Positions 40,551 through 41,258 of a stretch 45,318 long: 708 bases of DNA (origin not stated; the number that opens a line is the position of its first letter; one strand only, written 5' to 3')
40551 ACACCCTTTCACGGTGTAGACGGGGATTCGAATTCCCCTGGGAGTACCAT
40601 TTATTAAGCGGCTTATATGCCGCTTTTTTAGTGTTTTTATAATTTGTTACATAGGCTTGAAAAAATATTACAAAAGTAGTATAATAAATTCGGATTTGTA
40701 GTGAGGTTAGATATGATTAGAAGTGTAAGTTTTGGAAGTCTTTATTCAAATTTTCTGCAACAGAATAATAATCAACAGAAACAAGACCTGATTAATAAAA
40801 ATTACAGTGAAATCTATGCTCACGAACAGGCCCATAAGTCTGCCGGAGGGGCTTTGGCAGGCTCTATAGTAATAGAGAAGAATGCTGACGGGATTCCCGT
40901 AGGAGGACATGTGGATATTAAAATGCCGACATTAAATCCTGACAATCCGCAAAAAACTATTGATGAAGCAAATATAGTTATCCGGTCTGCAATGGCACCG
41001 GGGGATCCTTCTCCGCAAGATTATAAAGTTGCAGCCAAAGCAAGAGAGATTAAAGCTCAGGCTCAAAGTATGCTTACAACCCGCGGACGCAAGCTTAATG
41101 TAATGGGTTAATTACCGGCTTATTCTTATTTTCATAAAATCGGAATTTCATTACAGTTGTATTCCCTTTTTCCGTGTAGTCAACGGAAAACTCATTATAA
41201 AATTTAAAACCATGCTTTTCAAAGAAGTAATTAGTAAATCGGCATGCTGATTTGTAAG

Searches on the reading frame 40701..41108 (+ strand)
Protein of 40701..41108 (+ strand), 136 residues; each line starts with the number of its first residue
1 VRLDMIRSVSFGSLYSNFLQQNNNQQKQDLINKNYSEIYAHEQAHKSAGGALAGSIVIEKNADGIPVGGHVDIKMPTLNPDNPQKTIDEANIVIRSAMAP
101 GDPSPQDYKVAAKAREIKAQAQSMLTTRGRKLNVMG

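Call 43: search_protein_families(library=pfam, proteins=[window:40701-41108:+], max_evalue=0.00001)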
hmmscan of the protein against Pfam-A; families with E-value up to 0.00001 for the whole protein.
window:40701-41108:+ (136 aa): 1 family
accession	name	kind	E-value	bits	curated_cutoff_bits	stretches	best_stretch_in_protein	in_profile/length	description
PF12118.13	SprA-related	-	4.7e-14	52.9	27.3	1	30-125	191-289/335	SprA-related family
